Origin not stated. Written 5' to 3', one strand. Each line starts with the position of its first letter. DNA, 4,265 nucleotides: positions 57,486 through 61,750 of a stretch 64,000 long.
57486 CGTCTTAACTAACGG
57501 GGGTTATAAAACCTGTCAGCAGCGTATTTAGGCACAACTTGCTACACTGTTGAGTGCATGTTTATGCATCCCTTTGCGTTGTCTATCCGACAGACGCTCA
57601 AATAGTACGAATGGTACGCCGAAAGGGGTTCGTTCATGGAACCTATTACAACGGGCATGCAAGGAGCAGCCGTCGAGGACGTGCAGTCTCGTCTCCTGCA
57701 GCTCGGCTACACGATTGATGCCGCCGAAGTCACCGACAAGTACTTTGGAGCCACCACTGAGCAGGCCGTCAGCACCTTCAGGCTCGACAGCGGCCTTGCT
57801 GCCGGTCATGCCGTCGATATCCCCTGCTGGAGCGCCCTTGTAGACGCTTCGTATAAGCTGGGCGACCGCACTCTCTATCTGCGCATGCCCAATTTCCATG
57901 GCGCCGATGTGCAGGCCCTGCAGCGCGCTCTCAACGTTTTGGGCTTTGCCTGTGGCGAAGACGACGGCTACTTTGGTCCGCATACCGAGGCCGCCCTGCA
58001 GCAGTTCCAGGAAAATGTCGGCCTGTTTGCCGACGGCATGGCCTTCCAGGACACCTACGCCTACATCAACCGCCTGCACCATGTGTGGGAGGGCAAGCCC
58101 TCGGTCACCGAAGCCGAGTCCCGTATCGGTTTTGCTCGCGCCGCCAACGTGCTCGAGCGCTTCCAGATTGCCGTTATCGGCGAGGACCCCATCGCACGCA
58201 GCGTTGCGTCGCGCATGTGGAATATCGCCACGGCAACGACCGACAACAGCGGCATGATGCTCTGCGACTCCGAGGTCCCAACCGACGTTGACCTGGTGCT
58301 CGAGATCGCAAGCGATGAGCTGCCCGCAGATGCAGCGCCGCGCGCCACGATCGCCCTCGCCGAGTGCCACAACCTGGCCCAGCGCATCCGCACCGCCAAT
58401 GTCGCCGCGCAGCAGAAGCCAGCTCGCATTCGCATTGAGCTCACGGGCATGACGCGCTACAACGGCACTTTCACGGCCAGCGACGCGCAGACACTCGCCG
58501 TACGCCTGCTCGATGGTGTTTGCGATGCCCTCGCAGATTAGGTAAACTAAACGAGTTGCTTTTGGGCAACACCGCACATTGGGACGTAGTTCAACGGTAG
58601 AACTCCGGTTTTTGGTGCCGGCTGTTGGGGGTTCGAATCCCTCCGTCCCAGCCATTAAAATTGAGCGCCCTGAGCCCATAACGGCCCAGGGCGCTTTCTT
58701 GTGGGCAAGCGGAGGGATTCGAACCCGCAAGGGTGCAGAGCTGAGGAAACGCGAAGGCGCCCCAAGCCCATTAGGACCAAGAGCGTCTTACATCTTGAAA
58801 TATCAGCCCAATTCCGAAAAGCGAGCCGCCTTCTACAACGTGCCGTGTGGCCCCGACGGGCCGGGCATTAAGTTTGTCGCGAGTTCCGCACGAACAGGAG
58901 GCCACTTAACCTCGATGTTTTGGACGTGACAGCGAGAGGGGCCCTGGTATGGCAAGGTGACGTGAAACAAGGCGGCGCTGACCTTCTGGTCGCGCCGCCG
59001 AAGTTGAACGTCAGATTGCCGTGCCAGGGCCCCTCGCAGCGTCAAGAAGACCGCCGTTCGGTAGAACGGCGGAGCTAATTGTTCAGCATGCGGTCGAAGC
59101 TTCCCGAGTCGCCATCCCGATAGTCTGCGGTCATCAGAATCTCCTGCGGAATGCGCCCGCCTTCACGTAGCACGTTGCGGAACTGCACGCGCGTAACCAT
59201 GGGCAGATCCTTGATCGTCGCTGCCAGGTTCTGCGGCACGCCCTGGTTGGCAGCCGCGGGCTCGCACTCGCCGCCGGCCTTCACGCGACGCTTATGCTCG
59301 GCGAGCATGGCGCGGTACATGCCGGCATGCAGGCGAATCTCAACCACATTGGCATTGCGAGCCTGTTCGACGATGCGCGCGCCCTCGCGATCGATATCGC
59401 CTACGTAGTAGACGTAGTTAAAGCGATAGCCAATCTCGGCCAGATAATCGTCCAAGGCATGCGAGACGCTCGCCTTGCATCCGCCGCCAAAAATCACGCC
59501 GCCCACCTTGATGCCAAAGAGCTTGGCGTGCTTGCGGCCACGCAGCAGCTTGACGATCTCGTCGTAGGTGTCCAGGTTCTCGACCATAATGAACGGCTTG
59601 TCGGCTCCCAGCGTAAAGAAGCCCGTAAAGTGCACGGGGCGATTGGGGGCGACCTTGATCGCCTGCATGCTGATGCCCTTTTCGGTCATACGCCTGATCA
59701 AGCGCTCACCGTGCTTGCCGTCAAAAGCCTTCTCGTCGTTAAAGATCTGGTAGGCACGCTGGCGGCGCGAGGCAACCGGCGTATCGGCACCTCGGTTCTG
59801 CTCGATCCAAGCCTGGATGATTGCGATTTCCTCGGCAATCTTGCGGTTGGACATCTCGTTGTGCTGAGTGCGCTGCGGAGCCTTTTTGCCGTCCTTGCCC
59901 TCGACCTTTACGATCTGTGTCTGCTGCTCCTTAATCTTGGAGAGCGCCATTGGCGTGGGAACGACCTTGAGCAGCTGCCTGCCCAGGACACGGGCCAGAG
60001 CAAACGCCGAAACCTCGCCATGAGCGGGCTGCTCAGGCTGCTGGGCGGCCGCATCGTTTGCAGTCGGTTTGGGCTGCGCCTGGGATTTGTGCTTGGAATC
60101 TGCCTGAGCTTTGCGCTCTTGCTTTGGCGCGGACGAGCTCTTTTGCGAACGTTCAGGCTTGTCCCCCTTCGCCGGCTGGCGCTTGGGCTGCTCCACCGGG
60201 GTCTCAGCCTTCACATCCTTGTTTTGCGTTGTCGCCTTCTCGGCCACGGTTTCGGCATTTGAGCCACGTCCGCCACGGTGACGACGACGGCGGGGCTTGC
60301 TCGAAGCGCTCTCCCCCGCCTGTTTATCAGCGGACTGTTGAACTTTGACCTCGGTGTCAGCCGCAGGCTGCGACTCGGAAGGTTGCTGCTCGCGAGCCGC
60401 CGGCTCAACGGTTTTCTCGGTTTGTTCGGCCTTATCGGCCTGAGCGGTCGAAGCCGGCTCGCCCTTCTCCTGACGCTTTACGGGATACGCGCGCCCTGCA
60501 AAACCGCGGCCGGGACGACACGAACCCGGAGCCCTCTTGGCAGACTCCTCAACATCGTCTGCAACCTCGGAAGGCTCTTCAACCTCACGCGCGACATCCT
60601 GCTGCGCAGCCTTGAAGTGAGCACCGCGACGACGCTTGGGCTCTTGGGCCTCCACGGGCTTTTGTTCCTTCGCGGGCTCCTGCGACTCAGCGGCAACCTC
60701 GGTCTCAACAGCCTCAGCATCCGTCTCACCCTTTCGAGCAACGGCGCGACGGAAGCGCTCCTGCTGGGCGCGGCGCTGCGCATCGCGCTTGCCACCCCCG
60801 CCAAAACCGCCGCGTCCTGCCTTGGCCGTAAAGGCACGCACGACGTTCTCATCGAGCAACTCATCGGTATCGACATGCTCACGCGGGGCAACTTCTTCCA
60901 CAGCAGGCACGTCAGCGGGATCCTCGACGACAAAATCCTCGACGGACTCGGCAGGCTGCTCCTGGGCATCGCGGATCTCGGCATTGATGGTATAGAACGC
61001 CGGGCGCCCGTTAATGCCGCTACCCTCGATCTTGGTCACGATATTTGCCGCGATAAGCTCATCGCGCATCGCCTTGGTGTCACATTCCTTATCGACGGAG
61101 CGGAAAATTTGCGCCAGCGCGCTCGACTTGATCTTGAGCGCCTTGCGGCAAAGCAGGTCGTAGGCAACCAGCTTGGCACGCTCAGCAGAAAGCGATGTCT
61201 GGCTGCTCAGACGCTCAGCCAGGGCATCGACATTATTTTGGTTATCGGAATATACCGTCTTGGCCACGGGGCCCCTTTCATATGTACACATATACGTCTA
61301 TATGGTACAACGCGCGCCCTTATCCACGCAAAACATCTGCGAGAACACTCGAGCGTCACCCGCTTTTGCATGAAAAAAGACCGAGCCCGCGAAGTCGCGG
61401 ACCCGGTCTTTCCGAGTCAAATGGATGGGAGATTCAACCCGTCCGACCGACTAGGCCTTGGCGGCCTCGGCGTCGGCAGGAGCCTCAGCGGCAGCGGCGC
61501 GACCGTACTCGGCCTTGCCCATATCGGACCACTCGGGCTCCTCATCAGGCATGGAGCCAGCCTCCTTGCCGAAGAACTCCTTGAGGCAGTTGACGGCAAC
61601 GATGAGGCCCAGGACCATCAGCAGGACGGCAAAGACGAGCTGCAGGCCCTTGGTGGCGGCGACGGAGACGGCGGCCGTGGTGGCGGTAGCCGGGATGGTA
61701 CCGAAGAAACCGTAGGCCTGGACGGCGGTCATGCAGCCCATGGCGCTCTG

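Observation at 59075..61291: Orphan JetD/MksG-like Toprim protein with no SMC/kleisin partners, fused to a wHTH-like head and a ~300-aa low-complexity linker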

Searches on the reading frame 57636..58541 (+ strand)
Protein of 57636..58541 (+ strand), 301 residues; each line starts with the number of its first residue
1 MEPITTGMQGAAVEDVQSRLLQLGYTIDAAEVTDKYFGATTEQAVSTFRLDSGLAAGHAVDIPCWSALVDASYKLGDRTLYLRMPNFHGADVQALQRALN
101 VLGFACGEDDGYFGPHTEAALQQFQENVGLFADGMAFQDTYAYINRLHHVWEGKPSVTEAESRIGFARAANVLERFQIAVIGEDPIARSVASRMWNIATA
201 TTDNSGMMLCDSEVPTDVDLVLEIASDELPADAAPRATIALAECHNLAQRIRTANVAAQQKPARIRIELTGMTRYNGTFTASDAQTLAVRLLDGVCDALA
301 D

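Call 11: search_protein_families(library=pfam, proteins=[window:57636-58541:+], max_evalue=0.001)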
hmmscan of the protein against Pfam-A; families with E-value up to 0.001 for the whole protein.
window:57636-58541:+ (301 aa): 2 families
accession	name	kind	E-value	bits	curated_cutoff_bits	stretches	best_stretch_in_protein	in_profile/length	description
PF01471.23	PG_binding_1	-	7.4e-22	77.7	23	2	89-140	2-53/57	Putative peptidoglycan binding domain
PF08823.16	PG_binding_2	-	2.6e-05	24.8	21.1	0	92-126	18-52/74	Putative peptidoglycan binding domain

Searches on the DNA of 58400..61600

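Call 16: search_rna_families(source=window, start=58400, end=61600, threshold=gathering)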
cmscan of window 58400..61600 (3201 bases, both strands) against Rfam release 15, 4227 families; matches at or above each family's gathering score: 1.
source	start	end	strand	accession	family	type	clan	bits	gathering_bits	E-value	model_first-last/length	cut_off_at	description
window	58580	58651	+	RF00005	tRNA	Gene; tRNA;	CL00001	63.6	29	9.2e-13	1-71/71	no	tRNA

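Call 25: search_rna_families(source=window, start=58650, end=59080, threshold=evalue, max_evalue=1, show_alignments=2)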
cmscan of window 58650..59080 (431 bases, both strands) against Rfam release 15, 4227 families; matches with E-value up to 1: 3.
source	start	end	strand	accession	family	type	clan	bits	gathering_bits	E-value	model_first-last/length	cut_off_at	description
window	58935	59035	+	RF04110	MIR5084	Gene; miRNA;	-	29.7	110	0.00095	1-122/122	no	MIR5084 microRNA precursor family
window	58650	58710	-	RF00236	ctRNA_pGA1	Gene; antisense;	-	20.7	45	0.08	1-79/79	no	ctRNA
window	58951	59020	-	RF00796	mir-48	Gene; miRNA;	-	19.4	69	0.2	1-76/76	no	mir-48 microRNA precursor family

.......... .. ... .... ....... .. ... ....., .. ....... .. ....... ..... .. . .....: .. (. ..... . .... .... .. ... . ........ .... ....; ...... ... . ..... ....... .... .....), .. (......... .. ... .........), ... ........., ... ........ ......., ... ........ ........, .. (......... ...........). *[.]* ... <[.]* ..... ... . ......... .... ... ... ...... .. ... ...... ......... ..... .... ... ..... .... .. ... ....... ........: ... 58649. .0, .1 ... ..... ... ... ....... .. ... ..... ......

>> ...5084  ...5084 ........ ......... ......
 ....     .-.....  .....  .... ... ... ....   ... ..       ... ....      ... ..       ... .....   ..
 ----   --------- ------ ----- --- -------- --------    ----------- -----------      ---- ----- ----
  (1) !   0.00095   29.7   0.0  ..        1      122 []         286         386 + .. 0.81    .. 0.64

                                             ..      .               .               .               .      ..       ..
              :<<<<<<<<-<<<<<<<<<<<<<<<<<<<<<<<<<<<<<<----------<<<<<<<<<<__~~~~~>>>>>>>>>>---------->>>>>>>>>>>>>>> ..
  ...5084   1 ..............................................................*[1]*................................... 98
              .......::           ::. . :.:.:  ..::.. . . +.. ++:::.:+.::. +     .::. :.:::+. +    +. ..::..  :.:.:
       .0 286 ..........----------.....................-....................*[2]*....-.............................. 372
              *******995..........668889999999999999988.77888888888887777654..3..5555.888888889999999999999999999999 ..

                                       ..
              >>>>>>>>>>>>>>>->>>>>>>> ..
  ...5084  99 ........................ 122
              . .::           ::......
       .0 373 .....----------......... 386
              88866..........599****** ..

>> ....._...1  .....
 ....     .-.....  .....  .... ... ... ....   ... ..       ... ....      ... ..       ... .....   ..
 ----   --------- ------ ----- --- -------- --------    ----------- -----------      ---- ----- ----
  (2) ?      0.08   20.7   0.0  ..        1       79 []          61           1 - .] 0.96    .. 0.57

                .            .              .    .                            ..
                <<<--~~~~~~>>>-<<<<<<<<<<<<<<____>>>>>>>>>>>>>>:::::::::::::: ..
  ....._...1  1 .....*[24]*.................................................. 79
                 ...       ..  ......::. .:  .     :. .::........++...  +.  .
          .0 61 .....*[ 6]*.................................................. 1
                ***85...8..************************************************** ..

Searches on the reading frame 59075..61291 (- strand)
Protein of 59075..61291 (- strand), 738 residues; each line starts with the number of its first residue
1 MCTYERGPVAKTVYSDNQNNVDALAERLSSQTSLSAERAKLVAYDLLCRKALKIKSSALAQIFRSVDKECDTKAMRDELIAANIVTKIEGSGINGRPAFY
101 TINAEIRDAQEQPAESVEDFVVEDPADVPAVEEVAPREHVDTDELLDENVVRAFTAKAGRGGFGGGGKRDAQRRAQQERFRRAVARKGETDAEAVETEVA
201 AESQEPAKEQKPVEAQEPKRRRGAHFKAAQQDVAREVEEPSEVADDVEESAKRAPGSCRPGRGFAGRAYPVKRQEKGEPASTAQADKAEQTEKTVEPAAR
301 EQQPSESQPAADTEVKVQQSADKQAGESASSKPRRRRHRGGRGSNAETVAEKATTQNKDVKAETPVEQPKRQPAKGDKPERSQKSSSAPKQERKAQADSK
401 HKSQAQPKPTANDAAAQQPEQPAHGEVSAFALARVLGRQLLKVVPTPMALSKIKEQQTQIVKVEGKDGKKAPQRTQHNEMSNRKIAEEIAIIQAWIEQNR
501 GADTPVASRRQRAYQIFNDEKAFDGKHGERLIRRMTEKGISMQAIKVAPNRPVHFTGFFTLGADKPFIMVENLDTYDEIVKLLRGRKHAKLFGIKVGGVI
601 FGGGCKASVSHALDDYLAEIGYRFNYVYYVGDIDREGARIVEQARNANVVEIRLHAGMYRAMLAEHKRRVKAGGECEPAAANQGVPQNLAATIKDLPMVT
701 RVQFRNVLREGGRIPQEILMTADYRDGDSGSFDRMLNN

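Call 3: search_protein_families(library=pfam, proteins=[window:59075-61291:-], max_evalue=10)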
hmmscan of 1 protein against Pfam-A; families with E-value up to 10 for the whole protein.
window:59075-61291:- (738 aa): 4 families
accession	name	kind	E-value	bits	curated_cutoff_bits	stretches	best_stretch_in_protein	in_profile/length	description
PF09983.15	JetD_C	-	0.0012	18.7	22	1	598-674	62-131/179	Wadjet protein JetD, C-terminal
PF10511.15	Cementoin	-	0.005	16.9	27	1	200-218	7-25/30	Trappin protein transglutaminase binding domain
PF09664.16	DUF2399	-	0.039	14.1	23.4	1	604-677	50-121/152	Protein of unknown function C-terminus (DUF2399)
PF16096.10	FXR_C1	-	2.5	8.8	28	1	301-349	11-58/76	Fragile X-related 1 protein C-terminal region 2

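Call 4: search_protein_families(library=ncbifam, proteins=[window:59075-61291:-], max_evalue=10)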
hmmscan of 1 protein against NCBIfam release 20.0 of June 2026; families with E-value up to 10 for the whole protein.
window:59075-61291:- (738 aa): 0 families

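Call 5: search_protein_families(library=padloc, proteins=[window:59075-61291:-], max_evalue=10)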
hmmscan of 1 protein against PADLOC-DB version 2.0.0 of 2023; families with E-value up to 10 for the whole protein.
window:59075-61291:- (738 aa): 5 families
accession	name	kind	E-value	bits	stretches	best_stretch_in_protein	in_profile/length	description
PDLC00592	JetD3|JetD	-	4.4e-31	106.4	1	487-725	109-339/346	DUF2239; DUF2220 domain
PDLC00591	JetD3|JetD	-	4.7e-26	89.9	1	475-721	106-343/350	DUF2239; DUF2220 domain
PDLC00594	JetD3|JetD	-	6.1e-22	76.5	1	482-719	113-329/345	DUF2239; DUF2220 domain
PDLC00593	JetD3|JetD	-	5.5e-07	27.1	1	508-646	146-271/347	DUF2239; DUF2220 domain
PDLC00533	JetD1|JetD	-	0.001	16.2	1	567-669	270-362/409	DUF2220; DUF3322; DUF2399 domain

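Call 8: find_homologous_proteins(query=window:59075-61291:-, max_evalue=0.001)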
Query window:59075-61291:- (738 aa): 4979 proteins with E <= 0.001 among 8000 candidates; the best 120 are listed.
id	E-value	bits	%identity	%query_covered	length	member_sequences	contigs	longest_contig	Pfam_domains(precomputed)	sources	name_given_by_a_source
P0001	0.0e+0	1567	97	100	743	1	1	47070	-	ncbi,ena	-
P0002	0.0e+0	1559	98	100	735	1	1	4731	-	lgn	-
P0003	0.0e+0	1552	97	100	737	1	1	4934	-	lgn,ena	-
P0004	0.0e+0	1544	96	100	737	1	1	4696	-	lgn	-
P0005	0.0e+0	1543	97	99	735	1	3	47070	-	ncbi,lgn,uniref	ncbi:hypothetical protein [Collinsella aerofaciens]|uniref:hypothetical protein n=1 Tax=Collinsella 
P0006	0.0e+0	1543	97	100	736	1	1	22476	-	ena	-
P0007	0.0e+0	1542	96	100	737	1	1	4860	-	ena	-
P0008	0.0e+0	1540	96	100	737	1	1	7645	-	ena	-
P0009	0.0e+0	1540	96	100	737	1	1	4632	-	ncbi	-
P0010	0.0e+0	1540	96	100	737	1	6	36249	-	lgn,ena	-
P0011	0.0e+0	1539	96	100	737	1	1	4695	-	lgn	-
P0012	0.0e+0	1539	96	100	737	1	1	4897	-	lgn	-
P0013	0.0e+0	1539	96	100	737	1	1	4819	-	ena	-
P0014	0.0e+0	1538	96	100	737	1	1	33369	-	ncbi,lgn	-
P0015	0.0e+0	1538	96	100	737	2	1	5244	-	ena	-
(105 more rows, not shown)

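Call 60: predict_structure(alignment_id=A6)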
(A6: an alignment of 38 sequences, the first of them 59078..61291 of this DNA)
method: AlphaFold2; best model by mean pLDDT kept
length: 738 residues; sequences in the alignment: 38
mean_pLDDT: 65.5   pTM: 0.41
mean pLDDT of the five models: 65.5, 65.4, 63.9, 62.2, 60.8
residues with pLDDT >= 90: 236; 70-90: 106; 50-70: 68; < 50: 328
segments of 3 or more residues with pLDDT < 50: 1-13, 108-124, 126-131, 133-167, 188-228, 244-308, 312-331, 333-367, 374-378, 380-405, 414-429, 431-435, 437-472
pLDDT, mean of each block of 10 residues (from residue 1): 33 63 93 93 90 92 91 93 89 73 65 36 44 42 33 35 45 81 63 38 43 43 46 52 46 42 37 39 40 41 46 45 43 46 44 43 47 49 44 44 49 48 41 46 40 42 40 60 91 95 87 94 91 93 84 80 89 93 84 91 83 91 95 94 94 96 94 89 86 94 94 93 77 54
secondary structure, 60 per line:
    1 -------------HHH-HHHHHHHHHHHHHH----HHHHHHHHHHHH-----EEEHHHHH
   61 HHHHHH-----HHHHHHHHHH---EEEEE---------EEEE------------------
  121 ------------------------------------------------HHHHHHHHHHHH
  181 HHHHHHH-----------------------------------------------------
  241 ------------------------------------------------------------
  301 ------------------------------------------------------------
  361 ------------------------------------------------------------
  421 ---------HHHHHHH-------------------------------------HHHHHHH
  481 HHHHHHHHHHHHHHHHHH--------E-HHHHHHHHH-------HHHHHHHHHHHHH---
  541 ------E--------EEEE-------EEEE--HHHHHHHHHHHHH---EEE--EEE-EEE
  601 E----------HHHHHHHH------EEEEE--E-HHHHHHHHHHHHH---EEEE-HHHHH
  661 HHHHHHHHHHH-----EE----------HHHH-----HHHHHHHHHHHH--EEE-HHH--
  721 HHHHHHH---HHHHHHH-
elements in order (helices of 4 or more, strands of 3 or more residues): H18-31 H36-47 E53-55 H56-66 H72-81 E85-89 E99-102 H169-187 H430-436 H474-498 H509-517 H525-537 E556-559 E567-570 H573-585 E589-591 E594-596 E598-601 H612-619 E626-630 H635-647 E651-654 H656-671 H689-692 H698-709 E712-714 H721-727 H731-737

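Call 63: fold_search(model_id=the predicted structure, library=pdb)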
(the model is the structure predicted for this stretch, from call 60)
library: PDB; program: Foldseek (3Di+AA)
matches with E <= 10: 389; with E <= 0.001: 0
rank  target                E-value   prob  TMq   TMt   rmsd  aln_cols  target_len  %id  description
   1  1d3y_B                4.8e-03  0.99  0.18  0.35  10.0       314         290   12  STRUCTURE OF THE DNA TOPOISOMERASE VI A SUBUNIT (released 1999-11-05)
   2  1d3y_A                6.3e-03  0.98  0.18  0.36  10.1       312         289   12  STRUCTURE OF THE DNA TOPOISOMERASE VI A SUBUNIT (released 1999-11-05)
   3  9o7o_A                6.3e-03  0.98  0.18  0.31   9.7       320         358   10  CryoEM structure of M. mazei topoisomerase VI(A-E342Q)-minicircle DNA complex in asymmetric state (released 2026-02-25)
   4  9a4a_B                1.0e-01  0.98  0.10  0.41   4.0        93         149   17  Model of YLAN-FUR by crosslinking MS and deep learning (released 2024-09-18)
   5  3vod_A                1.3e-01  0.82  0.08  0.34  11.8       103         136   19  Crystal Structure of mutant MarR C80S from E.coli (released 2013-03-06)
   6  4nb5_D                1.6e-01  0.96  0.09  0.36   4.6        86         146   17  Crystal Structure of a transcriptional regulator (released 2014-04-23)
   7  6k8e_A                1.6e-01  0.85  0.09  0.41   6.4        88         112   15  Global regulatory element SarX (released 2020-06-17)
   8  4dnq_A                1.7e-01  0.25  0.09  0.22  14.3       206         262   12  Crystal Structure of DAD2 S96A mutant (released 2012-11-14)
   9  4nb5_A                1.9e-01  0.92  0.09  0.35   4.6        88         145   16  Crystal Structure of a transcriptional regulator (released 2014-04-23)
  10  7p6f_AAA              2.0e-01  0.91  0.08  0.46   5.8        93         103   15  1.93 A resolution X-ray crystal structure of the transcriptional regulator SrnR from Streptomyces griseus (released 2022-05-25)
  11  6k8e_D                2.4e-01  0.80  0.09  0.40   6.4        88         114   15  Global regulatory element SarX (released 2020-06-17)
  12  4q3l_B                2.5e-01  0.35  0.09  0.21   9.5       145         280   12  Crystal structure of MGS-M2, an alpha/beta hydrolase enzyme from a Medee basin deep-sea metagenome library (released 2015-02-25)
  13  6j05_A                2.8e-01  0.89  0.08  0.46   5.7        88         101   17  Structures of two ArsR As(III)-responsive repressors: implications for the mechanism of derepression (released 2019-07-03)
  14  4lmy_A                3.3e-01  0.85  0.10  0.38   4.0        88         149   10  Structure of GAS PerR-Zn-Zn (released 2014-04-02)
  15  7p6f_DDD              3.5e-01  0.82  0.08  0.48   5.0        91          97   15  1.93 A resolution X-ray crystal structure of the transcriptional regulator SrnR from Streptomyces griseus (released 2022-05-25)
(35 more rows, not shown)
